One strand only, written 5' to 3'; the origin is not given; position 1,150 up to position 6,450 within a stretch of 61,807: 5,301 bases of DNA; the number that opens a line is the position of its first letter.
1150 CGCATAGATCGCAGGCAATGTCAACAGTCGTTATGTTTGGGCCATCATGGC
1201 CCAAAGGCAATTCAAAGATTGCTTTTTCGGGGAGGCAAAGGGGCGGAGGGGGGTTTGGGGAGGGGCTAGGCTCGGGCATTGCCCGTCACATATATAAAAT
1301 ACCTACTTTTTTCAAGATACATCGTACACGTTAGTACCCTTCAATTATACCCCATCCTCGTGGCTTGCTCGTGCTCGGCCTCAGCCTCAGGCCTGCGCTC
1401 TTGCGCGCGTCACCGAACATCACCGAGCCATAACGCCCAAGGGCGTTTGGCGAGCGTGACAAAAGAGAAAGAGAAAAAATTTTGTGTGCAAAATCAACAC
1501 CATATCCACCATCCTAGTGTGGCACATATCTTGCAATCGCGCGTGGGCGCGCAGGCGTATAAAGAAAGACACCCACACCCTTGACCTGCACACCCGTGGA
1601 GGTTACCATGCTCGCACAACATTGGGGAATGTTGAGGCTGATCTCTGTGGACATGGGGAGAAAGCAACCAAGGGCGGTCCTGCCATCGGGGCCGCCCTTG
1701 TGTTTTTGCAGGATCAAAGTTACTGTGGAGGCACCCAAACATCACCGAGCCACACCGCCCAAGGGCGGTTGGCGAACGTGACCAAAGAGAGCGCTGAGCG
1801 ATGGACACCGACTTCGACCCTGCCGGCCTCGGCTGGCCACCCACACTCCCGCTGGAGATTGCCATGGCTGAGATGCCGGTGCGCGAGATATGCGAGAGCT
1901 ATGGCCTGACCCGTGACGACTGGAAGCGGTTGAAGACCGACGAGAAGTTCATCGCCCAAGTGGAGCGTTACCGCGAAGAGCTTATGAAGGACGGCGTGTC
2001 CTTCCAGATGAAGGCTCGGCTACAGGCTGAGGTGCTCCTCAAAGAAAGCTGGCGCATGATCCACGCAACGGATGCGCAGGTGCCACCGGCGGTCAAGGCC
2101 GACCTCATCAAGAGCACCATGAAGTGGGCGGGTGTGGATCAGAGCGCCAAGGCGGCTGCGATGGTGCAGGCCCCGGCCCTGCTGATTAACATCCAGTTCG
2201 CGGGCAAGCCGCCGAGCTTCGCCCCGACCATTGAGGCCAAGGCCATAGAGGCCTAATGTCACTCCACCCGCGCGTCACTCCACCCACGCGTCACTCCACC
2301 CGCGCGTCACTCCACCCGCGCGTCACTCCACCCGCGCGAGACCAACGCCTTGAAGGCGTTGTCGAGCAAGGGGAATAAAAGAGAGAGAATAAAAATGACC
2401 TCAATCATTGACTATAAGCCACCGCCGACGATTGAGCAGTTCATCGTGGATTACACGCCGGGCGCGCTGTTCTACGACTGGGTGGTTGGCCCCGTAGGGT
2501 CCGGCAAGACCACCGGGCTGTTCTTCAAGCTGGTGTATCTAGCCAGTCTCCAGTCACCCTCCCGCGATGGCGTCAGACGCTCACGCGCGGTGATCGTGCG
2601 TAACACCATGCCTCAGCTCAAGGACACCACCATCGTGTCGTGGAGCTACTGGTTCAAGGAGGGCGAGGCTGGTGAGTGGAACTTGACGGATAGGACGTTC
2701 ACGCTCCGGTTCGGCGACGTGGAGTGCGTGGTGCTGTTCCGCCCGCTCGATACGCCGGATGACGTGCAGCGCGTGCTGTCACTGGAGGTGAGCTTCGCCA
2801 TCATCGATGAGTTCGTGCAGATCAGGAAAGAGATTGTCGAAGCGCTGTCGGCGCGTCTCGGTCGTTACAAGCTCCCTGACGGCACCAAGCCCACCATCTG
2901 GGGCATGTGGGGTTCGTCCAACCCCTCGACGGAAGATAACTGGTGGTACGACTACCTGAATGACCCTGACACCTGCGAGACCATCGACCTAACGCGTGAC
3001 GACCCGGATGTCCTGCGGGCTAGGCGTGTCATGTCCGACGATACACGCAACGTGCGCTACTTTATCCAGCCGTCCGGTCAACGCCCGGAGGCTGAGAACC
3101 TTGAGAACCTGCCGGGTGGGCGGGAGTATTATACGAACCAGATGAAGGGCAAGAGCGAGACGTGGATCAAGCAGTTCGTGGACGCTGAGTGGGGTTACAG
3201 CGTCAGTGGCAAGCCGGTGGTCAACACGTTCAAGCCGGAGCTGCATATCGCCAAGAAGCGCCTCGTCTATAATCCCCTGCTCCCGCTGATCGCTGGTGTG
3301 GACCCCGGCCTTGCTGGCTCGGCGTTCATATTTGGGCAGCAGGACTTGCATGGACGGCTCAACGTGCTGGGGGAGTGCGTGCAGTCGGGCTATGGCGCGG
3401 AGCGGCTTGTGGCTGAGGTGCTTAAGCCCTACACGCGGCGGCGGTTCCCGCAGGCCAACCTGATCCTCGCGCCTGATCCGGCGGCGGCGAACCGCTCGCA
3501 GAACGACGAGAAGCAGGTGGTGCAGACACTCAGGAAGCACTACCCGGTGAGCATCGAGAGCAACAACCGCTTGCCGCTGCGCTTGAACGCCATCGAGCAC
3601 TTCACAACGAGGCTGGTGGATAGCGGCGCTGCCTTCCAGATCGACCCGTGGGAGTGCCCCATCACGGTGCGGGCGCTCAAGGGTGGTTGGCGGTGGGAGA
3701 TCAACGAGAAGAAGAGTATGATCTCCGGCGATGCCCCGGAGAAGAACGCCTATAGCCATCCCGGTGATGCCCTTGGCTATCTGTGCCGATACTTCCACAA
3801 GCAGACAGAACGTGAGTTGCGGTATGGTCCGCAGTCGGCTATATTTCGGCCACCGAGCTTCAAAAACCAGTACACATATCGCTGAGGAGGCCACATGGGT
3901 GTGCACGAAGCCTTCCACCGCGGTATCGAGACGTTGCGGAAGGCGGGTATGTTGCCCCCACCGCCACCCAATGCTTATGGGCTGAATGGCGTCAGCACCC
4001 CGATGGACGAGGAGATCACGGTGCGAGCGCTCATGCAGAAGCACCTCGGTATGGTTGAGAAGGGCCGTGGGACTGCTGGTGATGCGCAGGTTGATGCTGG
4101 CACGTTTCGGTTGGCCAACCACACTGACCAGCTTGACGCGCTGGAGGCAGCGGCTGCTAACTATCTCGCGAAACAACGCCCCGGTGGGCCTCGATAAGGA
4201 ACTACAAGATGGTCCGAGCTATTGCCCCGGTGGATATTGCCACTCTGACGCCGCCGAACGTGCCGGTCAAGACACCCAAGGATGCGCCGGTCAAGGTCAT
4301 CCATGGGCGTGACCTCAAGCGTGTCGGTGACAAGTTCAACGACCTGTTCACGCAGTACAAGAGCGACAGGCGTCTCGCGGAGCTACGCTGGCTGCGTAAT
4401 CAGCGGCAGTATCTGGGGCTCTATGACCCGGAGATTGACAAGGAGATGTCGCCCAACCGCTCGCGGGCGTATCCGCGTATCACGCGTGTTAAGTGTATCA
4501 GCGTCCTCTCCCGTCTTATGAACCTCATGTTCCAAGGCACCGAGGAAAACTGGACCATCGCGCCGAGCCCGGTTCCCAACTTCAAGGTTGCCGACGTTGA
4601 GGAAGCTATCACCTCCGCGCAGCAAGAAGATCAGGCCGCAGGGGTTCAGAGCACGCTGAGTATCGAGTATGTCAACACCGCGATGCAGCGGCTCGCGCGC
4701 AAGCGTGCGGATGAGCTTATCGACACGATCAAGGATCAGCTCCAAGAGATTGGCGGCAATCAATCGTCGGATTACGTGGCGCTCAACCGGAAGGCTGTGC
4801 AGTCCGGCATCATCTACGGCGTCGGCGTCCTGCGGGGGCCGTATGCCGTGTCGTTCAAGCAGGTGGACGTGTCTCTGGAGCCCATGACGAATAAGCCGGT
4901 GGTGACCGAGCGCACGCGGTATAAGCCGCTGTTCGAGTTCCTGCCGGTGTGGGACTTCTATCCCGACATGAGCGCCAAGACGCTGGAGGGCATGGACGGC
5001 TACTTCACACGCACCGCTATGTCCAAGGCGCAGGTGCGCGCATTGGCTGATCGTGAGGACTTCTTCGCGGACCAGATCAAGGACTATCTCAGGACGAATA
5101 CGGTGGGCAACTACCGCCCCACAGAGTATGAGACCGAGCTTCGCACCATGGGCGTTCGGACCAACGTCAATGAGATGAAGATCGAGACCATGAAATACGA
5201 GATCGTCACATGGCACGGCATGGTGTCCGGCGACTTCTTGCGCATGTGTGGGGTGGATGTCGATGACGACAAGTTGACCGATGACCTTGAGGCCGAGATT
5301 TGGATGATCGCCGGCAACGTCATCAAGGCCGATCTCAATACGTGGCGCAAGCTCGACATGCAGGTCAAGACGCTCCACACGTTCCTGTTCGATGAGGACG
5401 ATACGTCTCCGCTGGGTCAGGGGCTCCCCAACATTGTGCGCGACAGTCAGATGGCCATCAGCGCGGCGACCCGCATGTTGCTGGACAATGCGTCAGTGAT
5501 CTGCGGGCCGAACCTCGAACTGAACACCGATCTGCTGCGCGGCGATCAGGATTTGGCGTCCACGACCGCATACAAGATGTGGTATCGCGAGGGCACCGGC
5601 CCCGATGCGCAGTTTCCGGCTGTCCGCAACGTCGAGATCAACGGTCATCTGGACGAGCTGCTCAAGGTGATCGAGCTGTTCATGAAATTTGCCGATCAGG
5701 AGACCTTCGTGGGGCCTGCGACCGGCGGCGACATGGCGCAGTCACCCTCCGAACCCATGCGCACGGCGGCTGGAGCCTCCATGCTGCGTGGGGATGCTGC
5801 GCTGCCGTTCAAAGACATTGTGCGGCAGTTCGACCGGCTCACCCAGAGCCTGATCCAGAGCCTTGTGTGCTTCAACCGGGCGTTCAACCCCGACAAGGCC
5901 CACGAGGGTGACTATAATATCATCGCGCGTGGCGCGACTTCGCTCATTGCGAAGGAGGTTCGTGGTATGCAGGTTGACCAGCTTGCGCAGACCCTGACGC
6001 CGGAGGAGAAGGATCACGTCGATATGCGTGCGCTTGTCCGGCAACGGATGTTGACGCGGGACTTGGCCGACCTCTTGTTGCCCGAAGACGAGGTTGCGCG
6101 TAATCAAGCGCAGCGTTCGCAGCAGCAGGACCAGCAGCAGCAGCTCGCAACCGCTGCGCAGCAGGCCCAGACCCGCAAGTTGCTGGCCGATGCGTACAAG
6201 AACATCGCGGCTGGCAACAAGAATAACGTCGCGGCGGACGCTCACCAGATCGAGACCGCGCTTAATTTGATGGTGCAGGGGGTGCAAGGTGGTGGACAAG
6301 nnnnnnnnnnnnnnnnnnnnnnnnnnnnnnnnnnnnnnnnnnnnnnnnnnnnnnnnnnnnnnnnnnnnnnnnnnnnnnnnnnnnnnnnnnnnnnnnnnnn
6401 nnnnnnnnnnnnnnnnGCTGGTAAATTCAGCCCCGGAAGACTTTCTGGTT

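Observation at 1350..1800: Rightward copies of the module head the late operon, and one shows a compensatory stem substitution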

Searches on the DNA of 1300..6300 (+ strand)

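Call 4: search_dna_similar(query=window:1300-6300:+, collection=phages, mode=near)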
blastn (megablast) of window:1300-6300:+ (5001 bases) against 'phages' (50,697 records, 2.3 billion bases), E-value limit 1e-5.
No match.
